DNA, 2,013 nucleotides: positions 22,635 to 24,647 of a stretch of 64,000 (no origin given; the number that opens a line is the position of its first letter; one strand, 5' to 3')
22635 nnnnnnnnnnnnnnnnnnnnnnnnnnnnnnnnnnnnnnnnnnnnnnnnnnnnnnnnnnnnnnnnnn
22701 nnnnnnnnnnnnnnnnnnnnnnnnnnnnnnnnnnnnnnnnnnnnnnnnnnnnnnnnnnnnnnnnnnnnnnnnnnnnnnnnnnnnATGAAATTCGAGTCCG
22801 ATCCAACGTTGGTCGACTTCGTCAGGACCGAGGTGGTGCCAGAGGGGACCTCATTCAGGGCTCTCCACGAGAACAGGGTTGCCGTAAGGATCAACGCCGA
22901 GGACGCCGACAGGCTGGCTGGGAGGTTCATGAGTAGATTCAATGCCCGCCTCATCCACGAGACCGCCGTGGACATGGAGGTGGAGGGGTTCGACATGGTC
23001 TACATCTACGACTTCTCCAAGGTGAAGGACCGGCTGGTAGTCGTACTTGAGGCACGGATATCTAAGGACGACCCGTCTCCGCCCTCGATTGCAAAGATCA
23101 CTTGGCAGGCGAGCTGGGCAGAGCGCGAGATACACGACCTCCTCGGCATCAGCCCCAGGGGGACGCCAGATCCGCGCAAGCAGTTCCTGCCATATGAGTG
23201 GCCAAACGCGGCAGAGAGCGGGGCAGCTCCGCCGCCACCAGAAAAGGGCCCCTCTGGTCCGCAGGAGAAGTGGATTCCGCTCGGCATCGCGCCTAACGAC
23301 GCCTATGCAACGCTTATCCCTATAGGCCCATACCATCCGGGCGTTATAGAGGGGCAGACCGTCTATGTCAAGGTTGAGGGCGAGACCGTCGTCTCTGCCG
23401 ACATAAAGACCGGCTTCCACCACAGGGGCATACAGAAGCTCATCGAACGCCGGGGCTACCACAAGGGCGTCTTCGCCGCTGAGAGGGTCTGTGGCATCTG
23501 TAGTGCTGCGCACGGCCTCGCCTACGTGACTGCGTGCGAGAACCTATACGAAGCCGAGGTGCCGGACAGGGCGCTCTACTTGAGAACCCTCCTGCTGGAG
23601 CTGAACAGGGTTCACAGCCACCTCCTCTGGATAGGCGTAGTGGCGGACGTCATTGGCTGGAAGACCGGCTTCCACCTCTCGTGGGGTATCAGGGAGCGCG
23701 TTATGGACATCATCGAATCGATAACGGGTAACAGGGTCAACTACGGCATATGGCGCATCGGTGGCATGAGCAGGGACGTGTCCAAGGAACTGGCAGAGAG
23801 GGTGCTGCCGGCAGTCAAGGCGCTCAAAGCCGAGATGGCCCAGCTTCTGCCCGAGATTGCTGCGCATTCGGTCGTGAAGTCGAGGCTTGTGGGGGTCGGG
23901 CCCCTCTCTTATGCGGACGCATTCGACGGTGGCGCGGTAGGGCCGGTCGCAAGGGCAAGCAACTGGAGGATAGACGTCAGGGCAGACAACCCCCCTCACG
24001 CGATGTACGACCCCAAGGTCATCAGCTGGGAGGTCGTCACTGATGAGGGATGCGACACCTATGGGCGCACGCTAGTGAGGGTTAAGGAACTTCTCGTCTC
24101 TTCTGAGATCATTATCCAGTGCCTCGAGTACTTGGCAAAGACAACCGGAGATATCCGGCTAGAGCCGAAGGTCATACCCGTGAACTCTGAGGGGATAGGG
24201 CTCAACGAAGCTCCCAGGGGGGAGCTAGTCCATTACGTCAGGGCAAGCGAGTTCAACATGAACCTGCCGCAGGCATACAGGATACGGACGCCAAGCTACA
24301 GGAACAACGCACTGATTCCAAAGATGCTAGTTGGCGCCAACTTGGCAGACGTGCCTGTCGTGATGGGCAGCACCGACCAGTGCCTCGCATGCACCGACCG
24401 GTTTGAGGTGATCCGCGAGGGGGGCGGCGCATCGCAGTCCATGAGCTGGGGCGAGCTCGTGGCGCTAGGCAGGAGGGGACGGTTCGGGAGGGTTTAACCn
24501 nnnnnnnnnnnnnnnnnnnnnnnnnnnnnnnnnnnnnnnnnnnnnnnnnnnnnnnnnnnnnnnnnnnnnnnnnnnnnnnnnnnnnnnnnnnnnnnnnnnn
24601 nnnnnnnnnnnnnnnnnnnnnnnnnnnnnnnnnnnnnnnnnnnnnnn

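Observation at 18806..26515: Group 4 energy-converting [NiFe]-hydrogenase operon with an embedded HdrB-type CCG-domain subunit and no formate dehydrogenase or CODH partner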

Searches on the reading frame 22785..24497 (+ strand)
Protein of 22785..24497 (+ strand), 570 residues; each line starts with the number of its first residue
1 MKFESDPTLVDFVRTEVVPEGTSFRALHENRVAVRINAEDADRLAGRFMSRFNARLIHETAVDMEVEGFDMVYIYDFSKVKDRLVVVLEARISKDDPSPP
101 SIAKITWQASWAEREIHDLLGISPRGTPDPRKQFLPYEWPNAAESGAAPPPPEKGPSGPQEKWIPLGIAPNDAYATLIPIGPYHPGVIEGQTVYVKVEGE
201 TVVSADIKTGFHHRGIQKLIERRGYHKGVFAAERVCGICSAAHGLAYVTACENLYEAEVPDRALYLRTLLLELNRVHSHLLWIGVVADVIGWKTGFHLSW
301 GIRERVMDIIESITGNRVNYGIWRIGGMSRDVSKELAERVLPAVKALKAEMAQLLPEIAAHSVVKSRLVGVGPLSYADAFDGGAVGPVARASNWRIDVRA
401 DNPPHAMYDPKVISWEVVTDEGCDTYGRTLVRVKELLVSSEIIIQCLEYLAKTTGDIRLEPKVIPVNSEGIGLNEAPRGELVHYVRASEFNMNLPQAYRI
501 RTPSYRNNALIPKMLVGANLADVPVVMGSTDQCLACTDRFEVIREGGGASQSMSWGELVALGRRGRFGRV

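Call 3: search_protein_families(library=pfam, proteins=[window:22785-24497:+], max_evalue=0.01)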
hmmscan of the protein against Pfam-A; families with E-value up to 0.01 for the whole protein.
window:22785-24497:+ (570 aa): 3 families
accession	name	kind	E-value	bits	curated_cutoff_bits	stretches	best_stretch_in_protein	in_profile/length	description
PF00346.24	Complex1_49kDa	-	6.6e-50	170.1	24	2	290-459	2-166/271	Respiratory-chain NADH dehydrogenase, 49 Kd subunit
PF00374.24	NiFeSe_Hases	-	5.9e-19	68.8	25.8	2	214-282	1-69/508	Nickel-dependent hydrogenase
PF00329.25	Complex1_30kDa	-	1e-16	62.1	22.5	1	54-140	24-110/124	Respiratory-chain NADH dehydrogenase, 30 Kd subunit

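Call 26: search_protein_families(library=ncbifam, proteins=[window:22785-24497:+], max_evalue=0.001)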
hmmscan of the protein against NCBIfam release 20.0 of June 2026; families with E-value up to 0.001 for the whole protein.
window:22785-24497:+ (570 aa): 25 families
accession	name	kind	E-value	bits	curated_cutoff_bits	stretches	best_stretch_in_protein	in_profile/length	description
NF004739.1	PRK06075.1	equivalog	6e-78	262.3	360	2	178-463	3-284/384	NADH-quinone oxidoreductase subunit D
TIGR01962.1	NuoD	equivalog_domain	4.5e-69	233.2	459.35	2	177-457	4-279/386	NADH dehydrogenase (quinone) subunit D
NF009808.0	PRK13292.1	equivalog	5.7e-69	232.8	1156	2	64-450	288-679/791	NADH-quinone oxidoreductase subunit B/C/D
NF040602.1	F420_dehyd_FpoD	exception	5.6e-62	209.9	600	1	177-539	9-372/372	F420H2 dehydrogenase subunit FpoD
NF008728.0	PRK11742.1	equivalog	1e-60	205.8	840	3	177-451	216-487/598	NADH-quinone oxidoreductase subunit C/D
NF008974.0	PRK12322.1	equivalog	2.3e-58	197.9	522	1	177-536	8-363/366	NADH-quinone oxidoreductase subunit D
NF005649.0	PRK07415.1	equivalog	5.2e-47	160.7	583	2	177-451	12-284/394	NAD(P)H-quinone oxidoreductase subunit H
TIGR03295.1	frhA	equivalog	4.4e-23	81.9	392.5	1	213-353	40-187/412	coenzyme F420 hydrogenase subunit alpha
NF033181.1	NiFeSe_hydrog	equivalog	4e-20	72.2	600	2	189-282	13-106/507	nickel-dependent hydrogenase large subunit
NF045518.1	H2_NiFeSe_large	exception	5e-18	65.2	780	2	188-282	12-106/485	NiFeSe hydrogenase large subunit HysA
NF007550.0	PRK10170.1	equivalog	1.7e-13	49.8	1101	1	193-286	33-126/597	Ni/Fe-hydrogenase large subunit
NF041785.2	VhuA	equivalog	4.7e-13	48.5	800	1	214-285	39-110/418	F420-non-reducing hydrogenase Vhu subunit A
NF007778.0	PRK10467.1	equivalog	4e-12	45.2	969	1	200-282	25-107/567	hydrogenase 2 large subunit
TIGR01961.1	NuoC_fam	subfamily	7.8e-12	45.8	122.45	1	55-139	26-109/122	NADH (or F420H2) dehydrogenase, subunit C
NF040828.1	sulfhyd_ShyA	equivalog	2.4e-11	43.2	700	1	216-298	40-124/415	NAD(P)-dependent hydrogenase/sulfhydrogenase 2 subunit alpha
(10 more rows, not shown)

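Call 27: find_encoding_contigs(protein=window:22785-24497:+, flank=10000, max_places=3)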
Protein window:22785-24497:+ (570 aa): 7 contigs read that carry it; 3 places shown.
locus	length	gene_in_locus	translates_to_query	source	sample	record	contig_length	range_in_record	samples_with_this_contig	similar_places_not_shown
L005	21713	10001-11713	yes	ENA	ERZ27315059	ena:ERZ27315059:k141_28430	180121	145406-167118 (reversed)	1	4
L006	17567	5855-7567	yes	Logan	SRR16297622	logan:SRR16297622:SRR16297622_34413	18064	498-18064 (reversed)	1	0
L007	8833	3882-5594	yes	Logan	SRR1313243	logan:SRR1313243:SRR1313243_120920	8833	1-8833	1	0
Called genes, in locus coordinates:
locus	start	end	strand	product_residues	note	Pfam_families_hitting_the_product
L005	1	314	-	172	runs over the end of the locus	PF03692:CxxCxxCC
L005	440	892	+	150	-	-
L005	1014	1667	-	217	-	PF07155:ECF-ribofla_trS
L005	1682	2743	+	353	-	PF01883:FeS_assembly_P, PF01656:CbiA, PF02374:ArsA_ATPase (weak), PF09140:MipZ (faint), PF10609:ParA, PF13614:AAA_31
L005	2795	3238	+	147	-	PF00583:Acetyltransf_1, PF13673:Acetyltransf_10, PF13508:Acetyltransf_7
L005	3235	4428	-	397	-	PF05977:MFS_3 (faint), PF07690:MFS_1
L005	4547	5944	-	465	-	PF00206:Lyase_1, PF10397:ADSL_C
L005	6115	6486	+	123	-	-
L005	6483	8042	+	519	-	PF00361:Proton_antipo_M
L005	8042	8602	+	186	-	PF13187:Fer4_9 (faint), PF14697:Fer4_21 (faint), PF00037:Fer4 (faint), PF12797:Fer4_2 (faint), PF12837:Fer4_6 (weak), PF13237:Fer4_10 (faint), PF13247:Fer4_11, PF12838:Fer4_7 (weak)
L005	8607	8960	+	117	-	-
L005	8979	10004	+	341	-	PF02754:CCG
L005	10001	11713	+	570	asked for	PF00329:Complex1_30kDa, PF00374:NiFeSe_Hases, PF00346:Complex1_49kDa, PF00374:NiFeSe_Hases (weak), PF00346:Complex1_49kDa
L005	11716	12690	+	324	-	PF00146:NADHdh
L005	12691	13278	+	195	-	PF14697:Fer4_21, PF12838:Fer4_7 (weak)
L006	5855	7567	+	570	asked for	PF00329:Complex1_30kDa, PF00374:NiFeSe_Hases, PF00346:Complex1_49kDa, PF00374:NiFeSe_Hases (weak), PF00346:Complex1_49kDa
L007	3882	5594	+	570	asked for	PF00329:Complex1_30kDa, PF00374:NiFeSe_Hases, PF00346:Complex1_49kDa, PF00374:NiFeSe_Hases (weak), PF00346:Complex1_49kDa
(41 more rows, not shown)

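Call 28: search_solved_structures(query=window:22785-24497:+, max_evalue=1e-10)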
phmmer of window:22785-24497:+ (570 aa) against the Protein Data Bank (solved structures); distinct sequences matched with E-value up to 1e-10: 88 (the best 60 are shown).
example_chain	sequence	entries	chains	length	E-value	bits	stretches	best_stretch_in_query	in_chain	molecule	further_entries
6cfw_L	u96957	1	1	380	1.6e-74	254.7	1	174-539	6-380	Membrane-bound hydrogenase subunit alpha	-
7z0s_E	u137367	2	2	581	1.8e-73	251.2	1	87-546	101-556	Formate hydrogenlyase subunit 5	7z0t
7q5y_B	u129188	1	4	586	5.5e-49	170.4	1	178-458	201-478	NADH-quinone oxidoreductase subunit C/D 2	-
7p61_C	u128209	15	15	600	2.2e-44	155.2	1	74-450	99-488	NADH-quinone oxidoreductase subunit C/D | NADH-quinone oxidoreductase subunit CD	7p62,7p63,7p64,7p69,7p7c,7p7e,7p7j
7awt_D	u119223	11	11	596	1e-43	153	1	74-450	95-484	NADH-quinone oxidoreductase subunit C/D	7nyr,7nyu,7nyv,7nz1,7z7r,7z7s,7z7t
9taj_C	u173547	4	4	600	1.1e-43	153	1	74-450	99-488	NADH-quinone oxidoreductase subunit C/D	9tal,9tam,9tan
8e9g_D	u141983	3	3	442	1.9e-39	138.9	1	175-451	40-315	NADH-quinone oxidoreductase subunit D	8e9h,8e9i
7wfg_H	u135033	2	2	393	2.2e-38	135.4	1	177-450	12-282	NAD(P)H-quinone oxidoreductase subunit H, chloroplastic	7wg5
2fug_4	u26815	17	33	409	7.9e-38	133.6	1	177-458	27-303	NADH-quinone oxidoreductase chain 4 | NADH-QUINONE OXIDOREDUCTASE SUBUNIT 4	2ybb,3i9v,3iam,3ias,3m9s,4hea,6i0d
7eu3_H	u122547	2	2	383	3.5e-37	131.4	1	177-450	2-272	NAD(P)H-quinone oxidoreductase subunit H, chloroplastic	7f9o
6hum_H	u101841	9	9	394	3.6e-37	131.4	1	177-450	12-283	NAD(P)H-quinone oxidoreductase subunit H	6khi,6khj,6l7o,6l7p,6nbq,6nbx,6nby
6u8y_L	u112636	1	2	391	7.1e-37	130.4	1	177-538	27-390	NADH dehydrogenase subunit D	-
7arc_D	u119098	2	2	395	1.4e-36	129.4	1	175-451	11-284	ND7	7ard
9f5x_E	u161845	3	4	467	7.3e-36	127.1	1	178-532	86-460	NADH:ubiquinone oxidoreductase 49 kD subunit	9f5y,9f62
9grx_H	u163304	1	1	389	9.1e-36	126.8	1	177-450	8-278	NAD(P)H-quinone oxidoreductase subunit H, chloroplastic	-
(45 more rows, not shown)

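Call 53: find_homologous_proteins(query=window:22785-24497:+, max_evalue=1e-20)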
Query window:22785-24497:+ (570 aa): 5904 proteins with E <= 1e-20 among 8000 candidates; the best 120 are listed.
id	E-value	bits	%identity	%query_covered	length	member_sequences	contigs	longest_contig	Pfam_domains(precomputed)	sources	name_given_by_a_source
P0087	0.0e+0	1208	91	99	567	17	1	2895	PF00374.25,PF00329.26,PF00346.25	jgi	-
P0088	0.0e+0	1163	87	99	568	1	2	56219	PF00374.25,PF00329.26,PF00346.25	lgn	-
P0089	0.0e+0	1104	81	100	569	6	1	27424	PF00374.25,PF00329.26,PF00346.25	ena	-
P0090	0.0e+0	1085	81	99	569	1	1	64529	PF00374.25,PF00329.26,PF00346.25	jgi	jgi:Ni,Fe-hydrogenase III large subunit/Ni,Fe-hydrogenase III component G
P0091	0.0e+0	1051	78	99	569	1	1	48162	PF00374.25,PF00329.26,PF00346.25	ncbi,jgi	-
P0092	0.0e+0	1045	79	100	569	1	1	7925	PF00374.25,PF00329.26,PF00346.25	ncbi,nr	ncbi:MAG: nickel-dependent hydrogenase large subunit [Candidatus Methanomethylicus sp.]|nr:nickel-de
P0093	0.0e+0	1034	82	94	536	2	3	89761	PF00374.25,PF00329.26,PF00346.25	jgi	-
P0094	8.8e-282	954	73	99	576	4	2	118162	PF00374.25,PF00329.26,PF00346.25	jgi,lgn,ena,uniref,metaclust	uniref:NADH-quinone oxidoreductase subunit D n=1 Tax=Candidatus Methanomethylicus mesodigestus TaxID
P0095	3.7e-275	932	70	99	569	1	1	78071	PF00374.25,PF00329.26,PF00346.25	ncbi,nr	ncbi:MAG: nickel-dependent hydrogenase large subunit [Candidatus Verstraetearchaeota archaeon]|nr:ni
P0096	5.9e-269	912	69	99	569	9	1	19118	PF00374.25,PF00329.26,PF00346.25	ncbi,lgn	ncbi:MAG: nickel-dependent hydrogenase large subunit [Candidatus Methanosuratincola sp.]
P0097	3.7e-268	909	68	99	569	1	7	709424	PF00374.25,PF00329.26,PF00346.25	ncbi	ncbi:MAG: nickel-dependent hydrogenase large subunit [Candidatus Methanosuratincola petrocarbonis]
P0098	3.9e-267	906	68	99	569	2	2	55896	PF00374.25,PF00329.26,PF00346.25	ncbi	ncbi:MAG: NADH-quinone oxidoreductase subunit C [Candidatus Methanosuratincola petrocarbonis]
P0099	3.3e-266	903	68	99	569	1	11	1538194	PF00374.25,PF00329.26,PF00346.25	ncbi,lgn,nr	ncbi:MAG: NADH-quinone oxidoreductase subunit C [Candidatus Methanosuratincola petrocarbonis]|nr:nic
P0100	1.1e-265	901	68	98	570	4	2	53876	PF00374.25,PF00329.26,PF00346.25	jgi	jgi:Ni,Fe-hydrogenase III large subunit/Ni,Fe-hydrogenase III component G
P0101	4.3e-265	899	68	99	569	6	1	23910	PF00374.25,PF00329.26,PF00346.25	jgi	jgi:Ni,Fe-hydrogenase III large subunit/Ni,Fe-hydrogenase III component G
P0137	5.9e-141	489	45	87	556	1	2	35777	PF00374.25,PF00329.26,PF00346.25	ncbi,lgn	ncbi:MAG: NADH-quinone oxidoreductase subunit C [Candidatus Bathyarchaeia archaeon]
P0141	6.6e-139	482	40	98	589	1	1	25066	PF00374.25,PF00329.26,PF00346.25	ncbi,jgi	ncbi:MAG: hydrogenase large subunit [Candidatus Odinarchaeia archaeon]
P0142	9.7e-139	482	46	89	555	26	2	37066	PF00374.25,PF00329.26,PF00346.25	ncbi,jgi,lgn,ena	ncbi:MAG: NADH-quinone oxidoreductase subunit C [Candidatus Baldrarchaeota archaeon]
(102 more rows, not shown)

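Call 54: find_encoding_contigs(protein=P0141, flank=8000, max_places=1)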
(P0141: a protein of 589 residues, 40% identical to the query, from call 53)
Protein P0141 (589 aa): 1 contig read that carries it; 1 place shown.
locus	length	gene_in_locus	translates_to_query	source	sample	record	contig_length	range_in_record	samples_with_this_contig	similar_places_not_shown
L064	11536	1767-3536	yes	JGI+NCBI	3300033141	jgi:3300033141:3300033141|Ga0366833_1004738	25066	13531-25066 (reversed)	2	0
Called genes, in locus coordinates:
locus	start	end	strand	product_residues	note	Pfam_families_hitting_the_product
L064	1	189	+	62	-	?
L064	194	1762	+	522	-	PF00361:Proton_antipo_M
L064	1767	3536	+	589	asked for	PF00329:Complex1_30kDa, PF00374:NiFeSe_Hases, PF00346:Complex1_49kDa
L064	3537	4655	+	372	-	PF00146:NADHdh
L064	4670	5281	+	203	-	PF00037:Fer4 (faint), PF14697:Fer4_21 (weak), PF12838:Fer4_7, PF13187:Fer4_9 (weak)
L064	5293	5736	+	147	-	PF01058:Oxidored_q6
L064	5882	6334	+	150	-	PF00571:CBS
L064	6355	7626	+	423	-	PF00999:Na_H_Exchanger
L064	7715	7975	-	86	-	-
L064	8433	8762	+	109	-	PF00507:Oxidored_q4 (weak)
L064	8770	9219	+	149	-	PF01058:Oxidored_q6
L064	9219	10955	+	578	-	PF00329:Complex1_30kDa, PF00374:NiFeSe_Hases, PF00346:Complex1_49kDa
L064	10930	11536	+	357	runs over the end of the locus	PF00146:NADHdh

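Call 55: find_encoding_contigs(protein=P0142, flank=8000, max_places=1)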
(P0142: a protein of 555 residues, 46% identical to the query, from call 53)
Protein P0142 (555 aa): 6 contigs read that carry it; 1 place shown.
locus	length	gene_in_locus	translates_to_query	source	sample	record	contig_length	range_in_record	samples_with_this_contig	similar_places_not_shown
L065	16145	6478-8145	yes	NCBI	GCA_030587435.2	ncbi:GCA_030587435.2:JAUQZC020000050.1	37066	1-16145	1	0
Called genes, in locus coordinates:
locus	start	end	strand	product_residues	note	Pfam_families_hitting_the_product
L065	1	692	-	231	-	PF00478:IMPDH, PF03060:NMO (faint), PF00977:His_biosynth (weak)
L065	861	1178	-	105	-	-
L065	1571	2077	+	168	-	PF00881:Nitroreductase, PF14512:TM1586_NiRdase, PF00881:Nitroreductase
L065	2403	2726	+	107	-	-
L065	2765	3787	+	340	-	PF00146:NADHdh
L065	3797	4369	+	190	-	PF12837:Fer4_6 (faint), PF00037:Fer4 (weak), PF13237:Fer4_10 (weak), PF14697:Fer4_21, PF12838:Fer4_7, PF13187:Fer4_9 (weak)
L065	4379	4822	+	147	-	PF01058:Oxidored_q6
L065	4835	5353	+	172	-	PF13187:Fer4_9 (faint), PF14697:Fer4_21 (faint), PF00037:Fer4 (faint), PF12837:Fer4_6 (faint), PF13237:Fer4_10 (weak), PF13247:Fer4_11, PF12838:Fer4_7, PF12797:Fer4_2 (weak)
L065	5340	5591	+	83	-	-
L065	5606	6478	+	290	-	PF02754:CCG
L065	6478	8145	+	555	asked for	PF00329:Complex1_30kDa, PF00374:NiFeSe_Hases, PF00346:Complex1_49kDa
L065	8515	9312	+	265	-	-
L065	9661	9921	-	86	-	PF27229:SSO2105_N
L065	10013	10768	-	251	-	PF02463:SMC_N (weak), PF00005:ABC_tran, PF13304:AAA_21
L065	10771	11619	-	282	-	PF00528:BPD_transp_1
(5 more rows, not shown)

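Call 56: find_encoding_contigs(protein=P0137, flank=8000, max_places=1)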
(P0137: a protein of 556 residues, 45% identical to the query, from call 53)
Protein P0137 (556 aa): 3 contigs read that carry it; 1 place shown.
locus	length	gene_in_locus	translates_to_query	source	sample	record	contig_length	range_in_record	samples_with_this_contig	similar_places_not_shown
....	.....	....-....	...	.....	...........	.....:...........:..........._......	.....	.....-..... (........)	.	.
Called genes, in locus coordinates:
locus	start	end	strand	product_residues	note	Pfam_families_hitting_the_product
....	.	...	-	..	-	?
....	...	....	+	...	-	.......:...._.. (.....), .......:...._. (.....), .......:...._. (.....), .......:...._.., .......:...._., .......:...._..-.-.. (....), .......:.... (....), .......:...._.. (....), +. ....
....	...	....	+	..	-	-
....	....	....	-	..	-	-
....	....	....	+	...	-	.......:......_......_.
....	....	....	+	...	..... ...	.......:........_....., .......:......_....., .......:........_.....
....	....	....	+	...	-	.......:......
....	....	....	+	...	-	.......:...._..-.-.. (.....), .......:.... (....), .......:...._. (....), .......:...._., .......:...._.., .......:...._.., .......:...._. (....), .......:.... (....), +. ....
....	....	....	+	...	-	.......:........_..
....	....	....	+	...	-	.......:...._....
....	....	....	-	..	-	-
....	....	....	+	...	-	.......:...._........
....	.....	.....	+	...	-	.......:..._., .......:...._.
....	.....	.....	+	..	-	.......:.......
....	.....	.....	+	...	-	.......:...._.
